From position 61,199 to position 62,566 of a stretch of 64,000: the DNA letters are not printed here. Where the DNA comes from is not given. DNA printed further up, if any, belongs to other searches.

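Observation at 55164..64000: TetR-governed oxidative/hydrolytic catabolic operon of unknown substrate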

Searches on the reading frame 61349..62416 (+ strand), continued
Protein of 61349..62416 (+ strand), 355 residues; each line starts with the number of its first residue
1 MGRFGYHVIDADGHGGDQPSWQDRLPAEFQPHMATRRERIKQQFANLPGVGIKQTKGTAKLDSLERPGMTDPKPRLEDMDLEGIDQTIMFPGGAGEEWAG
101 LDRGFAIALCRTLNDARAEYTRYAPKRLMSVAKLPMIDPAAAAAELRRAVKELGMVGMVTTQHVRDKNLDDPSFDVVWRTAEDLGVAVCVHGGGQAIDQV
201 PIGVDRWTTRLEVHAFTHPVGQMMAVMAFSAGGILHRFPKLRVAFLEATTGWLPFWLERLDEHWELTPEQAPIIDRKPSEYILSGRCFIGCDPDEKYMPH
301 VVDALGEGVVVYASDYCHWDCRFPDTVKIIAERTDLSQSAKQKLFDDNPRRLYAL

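Call 32: find_homologous_proteins(query=window:61349-62416:+, max_evalue=1e-10)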
Query window:61349-62416:+ (355 aa): 1454 proteins with E <= 1e-10 among 8000 candidates; the best 120 are listed.
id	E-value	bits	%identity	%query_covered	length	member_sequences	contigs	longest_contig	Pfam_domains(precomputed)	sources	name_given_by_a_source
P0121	1.7e-223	759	90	100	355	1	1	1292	PF04909.21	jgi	jgi:predicted TIM-barrel fold metal-dependent hydrolase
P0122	3.2e-219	745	88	100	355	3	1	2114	PF04909.21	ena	-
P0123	2.3e-217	739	87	100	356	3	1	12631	PF04909.21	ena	-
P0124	2.4e-217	739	86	100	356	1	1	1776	PF04909.21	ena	-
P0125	1.3e-215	733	87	100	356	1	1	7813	PF04909.21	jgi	jgi:predicted TIM-barrel fold metal-dependent hydrolase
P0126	4.8e-214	728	86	100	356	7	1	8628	PF04909.21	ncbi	-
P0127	1.7e-213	726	86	99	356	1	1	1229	PF04909.21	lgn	-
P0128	1.6e-211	720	86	100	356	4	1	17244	PF04909.21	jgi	jgi:predicted TIM-barrel fold metal-dependent hydrolase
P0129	2.8e-211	719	85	100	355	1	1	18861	PF04909.21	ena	-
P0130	4.3e-211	718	86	100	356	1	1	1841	PF04909.21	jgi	jgi:predicted TIM-barrel fold metal-dependent hydrolase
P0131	6.3e-211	718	86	100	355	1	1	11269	PF04909.21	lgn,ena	-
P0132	1.4e-210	717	85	100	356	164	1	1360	PF04909.21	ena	-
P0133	2.0e-210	716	85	100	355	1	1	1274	PF04909.21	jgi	jgi:uncharacterized protein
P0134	3.6e-210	715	84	100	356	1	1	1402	PF04909.21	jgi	jgi:predicted TIM-barrel fold metal-dependent hydrolase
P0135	5.2e-210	715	84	100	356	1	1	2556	PF04909.21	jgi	jgi:uncharacterized protein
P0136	5.5e-210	715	85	100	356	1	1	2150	PF04909.21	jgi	jgi:predicted TIM-barrel fold metal-dependent hydrolase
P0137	7.3e-209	711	85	100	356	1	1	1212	PF04909.21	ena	-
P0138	1.2e-208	710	85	100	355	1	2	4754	PF04909.21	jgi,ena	-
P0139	1.2e-208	710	84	100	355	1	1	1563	PF04909.21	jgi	jgi:predicted TIM-barrel fold metal-dependent hydrolase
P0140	7.6e-208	708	83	100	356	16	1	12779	PF04909.21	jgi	-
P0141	2.0e-207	706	84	100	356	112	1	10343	PF04909.21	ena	-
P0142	2.9e-207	706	84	100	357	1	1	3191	PF04909.21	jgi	jgi:predicted TIM-barrel fold metal-dependent hydrolase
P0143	3.0e-207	706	84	100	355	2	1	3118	PF04909.21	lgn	-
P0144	3.8e-207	705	84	100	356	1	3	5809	PF04909.21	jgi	jgi:predicted TIM-barrel fold metal-dependent hydrolase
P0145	1.2e-206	704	84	100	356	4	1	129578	PF04909.21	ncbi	-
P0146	6.5e-206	701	83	100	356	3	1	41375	PF04909.21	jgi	jgi:predicted TIM-barrel fold metal-dependent hydrolase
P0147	8.1e-206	701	83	100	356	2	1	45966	PF04909.21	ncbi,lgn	-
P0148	1.5e-205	700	83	100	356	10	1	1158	PF04909.21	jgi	jgi:uncharacterized protein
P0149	1.6e-205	700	83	100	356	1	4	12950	PF04909.21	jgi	jgi:uncharacterized protein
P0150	2.3e-205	700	83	100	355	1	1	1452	PF04909.21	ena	-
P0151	2.8e-205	699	83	100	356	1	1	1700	PF04909.21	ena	-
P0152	5.3e-205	698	84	100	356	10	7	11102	PF04909.21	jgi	jgi:predicted TIM-barrel fold metal-dependent hydrolase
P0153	6.1e-205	698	82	100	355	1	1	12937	PF04909.21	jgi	jgi:predicted TIM-barrel fold metal-dependent hydrolase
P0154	9.1e-205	698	84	100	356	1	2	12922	PF04909.21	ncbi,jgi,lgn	-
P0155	3.9e-204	696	83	100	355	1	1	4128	PF04909.21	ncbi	-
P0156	4.6e-204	695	84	100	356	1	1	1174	PF04909.21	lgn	-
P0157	2.0e-203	693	81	100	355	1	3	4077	PF04909.21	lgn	-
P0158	8.2e-203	691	82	100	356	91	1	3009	PF04909.21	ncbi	-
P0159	5.3e-202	689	82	100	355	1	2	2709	PF04909.21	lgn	-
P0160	6.4e-202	688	82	100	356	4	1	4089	PF04909.21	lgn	-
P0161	6.9e-202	688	82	100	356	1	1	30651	PF04909.21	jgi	jgi:predicted TIM-barrel fold metal-dependent hydrolase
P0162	1.0e-201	688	82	100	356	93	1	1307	PF04909.21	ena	-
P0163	2.6e-201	686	82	100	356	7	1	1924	PF04909.21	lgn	-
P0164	2.9e-201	686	83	100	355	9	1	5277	PF04909.21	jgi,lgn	jgi:hypothetical protein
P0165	4.1e-201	686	81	100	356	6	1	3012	PF04909.21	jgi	jgi:predicted TIM-barrel fold metal-dependent hydrolase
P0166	4.9e-201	685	82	100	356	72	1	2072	PF04909.21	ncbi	-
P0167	5.2e-201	685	83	100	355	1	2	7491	PF04909.21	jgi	jgi:predicted TIM-barrel fold metal-dependent hydrolase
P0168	6.0e-201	685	82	100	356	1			PF04909.21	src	-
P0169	6.0e-201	685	82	100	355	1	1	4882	PF04909.21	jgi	jgi:predicted TIM-barrel fold metal-dependent hydrolase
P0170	9.2e-201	684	83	100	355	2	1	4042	PF04909.21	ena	-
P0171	4.1e-200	682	80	100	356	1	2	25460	PF04909.21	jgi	jgi:hypothetical protein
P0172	4.7e-200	682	81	100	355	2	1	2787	PF04909.21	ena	-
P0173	1.9e-199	680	82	100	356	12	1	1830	PF04909.21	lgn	-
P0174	2.0e-199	680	84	96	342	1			PF04909.21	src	-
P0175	2.9e-199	680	81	100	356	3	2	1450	PF04909.21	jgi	jgi:predicted TIM-barrel fold metal-dependent hydrolase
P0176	3.0e-199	680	80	100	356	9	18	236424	PF04909.21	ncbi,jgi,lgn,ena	-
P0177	5.5e-199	679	81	100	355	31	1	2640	PF04909.21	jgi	jgi:uncharacterized protein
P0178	9.3e-199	678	81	100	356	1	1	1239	PF04909.21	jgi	-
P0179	1.0e-198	678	82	99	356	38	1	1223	PF04909.21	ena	-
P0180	1.8e-198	677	81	100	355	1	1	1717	PF04909.21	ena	-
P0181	2.1e-198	677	80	100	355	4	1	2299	PF04909.21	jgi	jgi:predicted TIM-barrel fold metal-dependent hydrolase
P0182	2.1e-198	677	81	100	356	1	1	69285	PF04909.21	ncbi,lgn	-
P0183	5.1e-198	675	80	100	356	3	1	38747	PF04909.21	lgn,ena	-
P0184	5.7e-198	675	81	100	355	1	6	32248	PF04909.21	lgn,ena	-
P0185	5.8e-198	675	81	100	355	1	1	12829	PF04909.21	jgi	-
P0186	2.4e-197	673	80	100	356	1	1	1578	PF04909.21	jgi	jgi:predicted TIM-barrel fold metal-dependent hydrolase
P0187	3.9e-197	673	81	100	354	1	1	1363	PF04909.21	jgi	jgi:uncharacterized protein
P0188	4.5e-197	672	81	100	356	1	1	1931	PF04909.21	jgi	jgi:uncharacterized protein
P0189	9.6e-197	671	79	100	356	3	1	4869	PF04909.21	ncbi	-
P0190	2.6e-196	670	80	100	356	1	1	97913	PF04909.21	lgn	-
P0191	3.5e-196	669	78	100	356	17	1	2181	PF04909.21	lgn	-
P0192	4.0e-196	669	79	100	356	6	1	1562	PF04909.21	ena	-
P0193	1.1e-195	668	81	100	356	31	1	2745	PF04909.21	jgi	-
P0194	2.2e-195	667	80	100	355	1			PF04909.21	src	-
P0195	2.0e-194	664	80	100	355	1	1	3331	PF04909.21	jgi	jgi:predicted TIM-barrel fold metal-dependent hydrolase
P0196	8.7e-194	662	79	100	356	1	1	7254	PF04909.21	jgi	jgi:predicted TIM-barrel fold metal-dependent hydrolase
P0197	9.5e-194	661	79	100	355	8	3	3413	PF04909.21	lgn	-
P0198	1.2e-193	661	80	100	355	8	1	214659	PF04909.21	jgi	-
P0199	5.6e-193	659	78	100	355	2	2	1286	PF04909.21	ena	-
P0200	6.2e-193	659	78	100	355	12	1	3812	PF04909.21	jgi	jgi:predicted TIM-barrel fold metal-dependent hydrolase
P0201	8.0e-193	658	78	100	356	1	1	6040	PF04909.21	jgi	jgi:predicted TIM-barrel fold metal-dependent hydrolase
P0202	1.1e-192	658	79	100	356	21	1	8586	PF04909.21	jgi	jgi:predicted TIM-barrel fold metal-dependent hydrolase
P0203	2.3e-192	657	78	100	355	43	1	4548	PF04909.21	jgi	jgi:predicted TIM-barrel fold metal-dependent hydrolase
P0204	4.3e-192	656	76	100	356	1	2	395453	PF04909.21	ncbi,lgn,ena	-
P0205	5.9e-192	655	78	100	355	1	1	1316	PF04909.21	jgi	jgi:uncharacterized protein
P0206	1.5e-191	654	77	100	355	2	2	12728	PF04909.21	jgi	jgi:hypothetical protein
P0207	3.1e-191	653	78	100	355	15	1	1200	PF04909.21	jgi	jgi:predicted TIM-barrel fold metal-dependent hydrolase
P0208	1.2e-190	651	77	100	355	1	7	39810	PF04909.21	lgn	-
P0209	2.5e-190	650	78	100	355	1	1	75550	PF04909.21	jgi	jgi:hypothetical protein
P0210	5.0e-190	649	77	100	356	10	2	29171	PF04909.21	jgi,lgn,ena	-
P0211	2.3e-189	647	77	100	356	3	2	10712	PF04909.21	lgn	-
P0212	4.8e-189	646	77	100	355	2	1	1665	PF04909.21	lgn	-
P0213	5.2e-189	646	78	100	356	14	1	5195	PF04909.21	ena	-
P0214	6.1e-188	642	77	100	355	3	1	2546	PF04909.21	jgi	jgi:uncharacterized protein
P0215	6.7e-188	642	76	100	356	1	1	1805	PF04909.21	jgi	jgi:uncharacterized protein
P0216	7.8e-188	642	78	100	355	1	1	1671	PF04909.21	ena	-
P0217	1.9e-187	641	78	99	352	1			PF04909.21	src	-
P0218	2.5e-187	640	75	100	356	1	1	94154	PF04909.21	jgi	jgi:predicted TIM-barrel fold metal-dependent hydrolase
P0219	1.7e-186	638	75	100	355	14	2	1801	PF04909.21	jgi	-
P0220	2.0e-185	634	75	100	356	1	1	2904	PF04909.21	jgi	jgi:uncharacterized protein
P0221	1.1e-182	625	75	100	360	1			PF04909.21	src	-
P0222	5.6e-180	616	81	91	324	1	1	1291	PF04909.21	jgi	jgi:uncharacterized protein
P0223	3.2e-177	607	84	86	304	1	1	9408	PF04909.21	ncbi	-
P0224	3.5e-176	604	77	100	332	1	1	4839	PF04909.21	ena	-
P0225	1.2e-174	599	73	100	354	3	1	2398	PF04909.21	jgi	jgi:hypothetical protein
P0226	1.7e-174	598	74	100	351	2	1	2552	PF04909.21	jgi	jgi:predicted TIM-barrel fold metal-dependent hydrolase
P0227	6.7e-174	596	72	100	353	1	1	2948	PF04909.21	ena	-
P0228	1.5e-167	575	68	100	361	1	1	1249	PF04909.21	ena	-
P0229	4.8e-166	570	88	77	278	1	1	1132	PF04909.21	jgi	jgi:predicted TIM-barrel fold metal-dependent hydrolase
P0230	2.8e-165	568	68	100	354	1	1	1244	PF04909.21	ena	-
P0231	7.0e-162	557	87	75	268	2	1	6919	PF04909.21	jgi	jgi:predicted TIM-barrel fold metal-dependent hydrolase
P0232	2.5e-161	555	67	98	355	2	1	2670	PF04909.21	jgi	jgi:uncharacterized protein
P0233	9.6e-160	550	83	81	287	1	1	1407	PF04909.21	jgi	jgi:predicted TIM-barrel fold metal-dependent hydrolase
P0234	2.6e-159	548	68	98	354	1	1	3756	PF04909.21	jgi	jgi:hypothetical protein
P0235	1.5e-158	546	65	100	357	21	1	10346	PF04909.21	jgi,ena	jgi:predicted TIM-barrel fold metal-dependent hydrolase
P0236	1.1e-157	543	65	99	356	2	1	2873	PF04909.21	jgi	jgi:hypothetical protein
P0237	7.0e-157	540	64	100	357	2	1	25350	PF04909.21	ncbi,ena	-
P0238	1.5e-156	539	65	100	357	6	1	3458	PF04909.21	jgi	jgi:predicted TIM-barrel fold metal-dependent hydrolase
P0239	2.7e-156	538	65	99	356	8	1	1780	PF04909.21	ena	-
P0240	3.9e-156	538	66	100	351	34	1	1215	PF04909.21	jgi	-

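Call 45: predict_structure(alignment_id=A1)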
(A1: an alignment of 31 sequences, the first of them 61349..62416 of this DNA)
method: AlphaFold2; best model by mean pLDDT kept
length: 355 residues; sequences in the alignment: 31
mean_pLDDT: 85.9   pTM: 0.88
mean pLDDT of the five models: 85.9, 85.2, 84.8, 81.1, 78.7
residues with pLDDT >= 90: 205; 70-90: 93; 50-70: 44; < 50: 13
segments of 3 or more residues with pLDDT < 50: 49-60
pLDDT, mean of each block of 10 residues (from residue 1): 85 85 92 84 61 43 71 92 93 65 89 94 96 93 98 95 85 97 97 66 65 77 92 96 90 94 90 93 93 88 95 74 82 95 97 95
secondary structure, 60 per line:
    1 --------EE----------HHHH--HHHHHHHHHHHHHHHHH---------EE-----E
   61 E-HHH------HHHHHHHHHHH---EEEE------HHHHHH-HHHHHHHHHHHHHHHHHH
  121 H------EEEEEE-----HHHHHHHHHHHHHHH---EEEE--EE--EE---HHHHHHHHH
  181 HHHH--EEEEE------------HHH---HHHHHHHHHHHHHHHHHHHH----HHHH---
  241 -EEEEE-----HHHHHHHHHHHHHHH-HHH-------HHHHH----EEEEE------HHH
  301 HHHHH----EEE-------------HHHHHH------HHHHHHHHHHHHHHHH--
elements in order: H21-24 H27-43 H72-82 E86-89 H96-101 H103-121 E128-133 H139-153 E157-160 H172-184 E187-191 H210-229 H234-237 E242-246 H252-266 H278-282 E287-291 H298-305 E310-312 H326-331 H338-353

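Call 47: fold_search(model_id=the predicted structure, library=pdb)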
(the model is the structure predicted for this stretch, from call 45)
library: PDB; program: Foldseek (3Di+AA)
matches with E <= 10: 1574; with E <= 0.001: 153
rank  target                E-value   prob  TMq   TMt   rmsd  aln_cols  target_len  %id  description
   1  8sm6_A                1.3e-18  1.00  0.78  0.79   4.8       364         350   22  Aerobic, Diiron(III)-metalated SfbO (released 2024-01-24)
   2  8sm6_D                7.5e-18  1.00  0.80  0.80   4.8       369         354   22  Aerobic, Diiron(III)-metalated SfbO (released 2024-01-24)
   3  8sm6_C                1.1e-17  1.00  0.79  0.80   4.5       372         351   22  Aerobic, Diiron(III)-metalated SfbO (released 2024-01-24)
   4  8sm7_A                4.7e-17  1.00  0.76  0.78   4.8       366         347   24  Air-oxidized G. y4 TruffO expressed from M9 minimal medium supplemented with Fe (released 2024-03-13)
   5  8sm8_J                9.6e-17  1.00  0.78  0.81   4.4       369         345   23  Air-oxidized A. ca TruffO expressed from M9 minimal medium supplemented with Fe (released 2024-03-13)
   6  4ign_A                1.0e-16  1.00  0.73  0.78   5.2       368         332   21  2.32 Angstrom X-ray Crystal structure of R47A mutant of human ACMSD (released 2014-05-07)
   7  2wm1                  1.4e-16  1.00  0.74  0.79   5.1       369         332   22  The crystal structure of human alpha-amino-beta-carboxymuconate- epsilon-semialdehyde decarboxylase in complex with 1,3- (released 2009-11-03)
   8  8ful_B                2.2e-16  1.00  0.78  0.76   4.9       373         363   21  Heterologous AibH1H2 purified from Lysogeny broth (released 2023-04-05)
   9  4ofc_A                2.4e-16  1.00  0.72  0.76   5.4       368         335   21  2.0 Angstroms X-ray crystal structure of human 2-amino-3-carboxymuconate-6-semialdehye decarboxylase (released 2014-11-19)
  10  7pwy_A                2.9e-16  1.00  0.74  0.79   5.1       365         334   21  Structure of human dimeric ACMSD in complex with the inhibitor TES-1025 (released 2022-04-20)
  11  8sm9_B                3.1e-16  1.00  0.79  0.81   4.8       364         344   22  Air-oxidized C. fi TruffO expressed from M9 minimal medium supplemented with Fe (released 2024-03-13)
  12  8ful_F                3.4e-16  1.00  0.79  0.77   4.8       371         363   22  Heterologous AibH1H2 purified from Lysogeny broth (released 2023-04-05)
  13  4qs5_A                3.6e-16  1.00  0.78  0.79   4.1       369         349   20  CRYSTAL STRUCTURE of 5-CARBOXYVANILLATE DECARBOXYLASE LIGW2 FROM NOVOSPHINGOBIUM AROMATICIVORANS DSM 12444 (TARGET EFI (released 2014-08-06)
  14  8sm8_A                5.0e-16  1.00  0.77  0.79   4.8       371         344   22  Air-oxidized A. ca TruffO expressed from M9 minimal medium supplemented with Fe (released 2024-03-13)
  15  8fuo_D                5.0e-16  1.00  0.77  0.76   4.8       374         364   22  Fe-bound AibH1H2 (released 2023-04-05)
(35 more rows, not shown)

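Call 52: search_protein_representatives(protein=window:61349-62416:+)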
Query: 355 residues. Proteins with E-value up to 0.001 (for the whole library): 9808; up to 1e-10: 3257; up to 1e-30: 372. The best 150 are listed.
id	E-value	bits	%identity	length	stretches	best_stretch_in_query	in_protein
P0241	1.9e-129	448.2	58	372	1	1-353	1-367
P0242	1.6e-121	422.0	56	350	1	1-354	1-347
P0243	2.1e-101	355.9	78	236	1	1-200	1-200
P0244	8.5e-92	324.3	47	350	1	6-355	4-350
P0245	4.9e-90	318.5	80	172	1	184-355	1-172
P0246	1.0e-85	304.2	69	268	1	114-308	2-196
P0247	3.5e-84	299.2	59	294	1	1-250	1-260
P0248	1.5e-80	287.2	59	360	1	1-246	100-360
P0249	8.9e-78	278.1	60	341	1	1-228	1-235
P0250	8.2e-77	274.9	43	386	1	1-354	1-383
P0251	1.1e-76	274.5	70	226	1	1-179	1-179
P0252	7.6e-76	271.8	78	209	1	1-154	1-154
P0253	8.3e-75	268.3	41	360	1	6-355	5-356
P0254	1.8e-71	257.3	42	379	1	3-354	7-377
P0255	1.0e-70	254.9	42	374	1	8-353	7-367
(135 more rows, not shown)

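Call 90: search_dna_similar(query=window:61349-62416:+, collection=plasmids, mode=protein, max_rows=15, max_evalue=1e-25)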
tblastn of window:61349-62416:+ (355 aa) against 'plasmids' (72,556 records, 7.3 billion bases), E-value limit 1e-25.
Records with a match: 6; places in all: 6; records where one place covers at least 80% of the query: 6.
Best place of each record, by identity: <60% 6.
By first word of the organism name: Gloeothece 2; Nostoc 2; Streptomyces 1; Burkholderia 1.
By predicted mobility (MOB-suite, as given by PLSDB): non-mobilizable 5; mobilizable 1.
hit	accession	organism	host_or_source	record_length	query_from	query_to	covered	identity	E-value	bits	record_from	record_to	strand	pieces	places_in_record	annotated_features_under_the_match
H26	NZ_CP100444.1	Streptomyces rimosus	pure culture,OTC cluster deletion ...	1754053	6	355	99%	32.9%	5e-51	189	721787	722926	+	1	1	record has no annotation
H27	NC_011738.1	Gloeothece citriformis PCC 7424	-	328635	5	355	99%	32.8%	6e-45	172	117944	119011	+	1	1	amidohydrolase family protein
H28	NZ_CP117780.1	Burkholderia sp. FERM BP-3421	soil sample,soil sample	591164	64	355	82%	38.5%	6e-54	198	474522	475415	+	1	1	amidohydrolase family protein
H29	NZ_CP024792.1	Nostoc flagelliforme CCNUN1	cell culture,desert soil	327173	5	355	99%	30.8%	3e-43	167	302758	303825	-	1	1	amidohydrolase family protein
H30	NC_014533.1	Gloeothece verrucosa PCC 7822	fresh water in rice field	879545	5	355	99%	29.9%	1e-41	162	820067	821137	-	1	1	amidohydrolase family protein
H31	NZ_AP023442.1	Nostoc sp. MS1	-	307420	6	355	99%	28.9%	1e-33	139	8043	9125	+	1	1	amidohydrolase family protein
